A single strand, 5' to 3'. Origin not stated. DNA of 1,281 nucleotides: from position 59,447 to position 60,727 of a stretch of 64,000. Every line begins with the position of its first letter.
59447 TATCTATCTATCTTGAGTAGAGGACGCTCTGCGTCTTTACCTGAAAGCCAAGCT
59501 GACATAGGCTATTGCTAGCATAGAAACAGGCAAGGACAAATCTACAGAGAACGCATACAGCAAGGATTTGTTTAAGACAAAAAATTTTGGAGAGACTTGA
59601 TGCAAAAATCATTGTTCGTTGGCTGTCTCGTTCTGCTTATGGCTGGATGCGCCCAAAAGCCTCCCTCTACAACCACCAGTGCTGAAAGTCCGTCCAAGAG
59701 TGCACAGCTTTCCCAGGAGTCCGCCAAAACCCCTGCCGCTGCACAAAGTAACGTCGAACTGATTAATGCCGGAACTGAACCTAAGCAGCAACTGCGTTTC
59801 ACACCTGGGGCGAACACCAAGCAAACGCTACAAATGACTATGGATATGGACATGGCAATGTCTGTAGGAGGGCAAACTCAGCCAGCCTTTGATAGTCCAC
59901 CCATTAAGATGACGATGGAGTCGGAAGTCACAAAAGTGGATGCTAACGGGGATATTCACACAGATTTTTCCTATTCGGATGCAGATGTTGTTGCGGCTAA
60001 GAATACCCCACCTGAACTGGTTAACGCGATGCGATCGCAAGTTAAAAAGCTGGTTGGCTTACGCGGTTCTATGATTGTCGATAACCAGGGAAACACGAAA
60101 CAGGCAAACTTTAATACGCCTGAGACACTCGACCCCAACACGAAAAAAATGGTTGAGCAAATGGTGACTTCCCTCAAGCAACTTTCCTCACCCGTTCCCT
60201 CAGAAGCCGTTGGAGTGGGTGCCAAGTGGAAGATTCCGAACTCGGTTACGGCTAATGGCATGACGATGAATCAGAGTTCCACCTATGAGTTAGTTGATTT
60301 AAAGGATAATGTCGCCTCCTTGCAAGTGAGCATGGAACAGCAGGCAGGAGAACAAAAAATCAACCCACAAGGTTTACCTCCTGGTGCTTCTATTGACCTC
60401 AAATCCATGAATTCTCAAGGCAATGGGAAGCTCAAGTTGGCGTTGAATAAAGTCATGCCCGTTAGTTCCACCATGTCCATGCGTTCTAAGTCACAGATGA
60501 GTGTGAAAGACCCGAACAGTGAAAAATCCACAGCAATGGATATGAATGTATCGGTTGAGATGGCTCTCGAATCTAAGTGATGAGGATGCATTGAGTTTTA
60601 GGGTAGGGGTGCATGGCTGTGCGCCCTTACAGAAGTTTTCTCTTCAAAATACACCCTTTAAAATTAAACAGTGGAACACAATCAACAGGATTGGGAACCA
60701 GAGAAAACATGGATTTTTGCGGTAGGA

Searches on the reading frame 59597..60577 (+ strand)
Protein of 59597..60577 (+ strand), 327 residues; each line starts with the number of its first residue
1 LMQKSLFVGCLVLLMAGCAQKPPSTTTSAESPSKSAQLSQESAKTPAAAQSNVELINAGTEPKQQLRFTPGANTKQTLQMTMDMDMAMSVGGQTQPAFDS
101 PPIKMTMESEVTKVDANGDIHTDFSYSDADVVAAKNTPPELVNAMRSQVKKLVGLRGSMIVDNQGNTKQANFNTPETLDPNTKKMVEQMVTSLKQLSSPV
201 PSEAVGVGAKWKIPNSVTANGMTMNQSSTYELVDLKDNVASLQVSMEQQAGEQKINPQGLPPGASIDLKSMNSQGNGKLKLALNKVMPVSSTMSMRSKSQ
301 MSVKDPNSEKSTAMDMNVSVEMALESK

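Call 3: search_protein_families(library=pfam, proteins=[window:59597-60577:+], max_evalue=1)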
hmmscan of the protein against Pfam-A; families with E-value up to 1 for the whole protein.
window:59597-60577:+ (327 aa): 2 families
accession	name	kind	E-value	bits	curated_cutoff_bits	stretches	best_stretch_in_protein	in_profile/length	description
PF19777.4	DUF6263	-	7e-08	32.8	26.7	1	187-281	99-189/196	Family of unknown function (DUF6263)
PF20101.4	DUF6491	-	0.14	12.6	27.5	1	1-46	1-41/138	Family of unknown function (DUF6491)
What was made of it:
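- Checked: The upstream ORF 59597..60580 has a lipobox (LMAGC) and matches DUF6263 at 32.8 bits (call 3).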

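Call 4: search_protein_families(library=ncbifam, proteins=[window:59597-60577:+], max_evalue=1)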
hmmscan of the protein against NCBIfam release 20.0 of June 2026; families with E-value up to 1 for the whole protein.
window:59597-60577:+ (327 aa): 1 family
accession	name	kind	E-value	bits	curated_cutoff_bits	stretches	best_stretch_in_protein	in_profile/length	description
NF041193.1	lipo_SP0191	subfamily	0.0024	17.9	75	1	2-42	2-43/190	SP0191 family lipoprotein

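Call 48: search_protein_families(library=padloc, proteins=[window:59597-60577:+], max_evalue=0.01)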
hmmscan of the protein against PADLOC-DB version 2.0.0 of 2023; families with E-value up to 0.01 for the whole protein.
window:59597-60577:+ (327 aa): 0 families
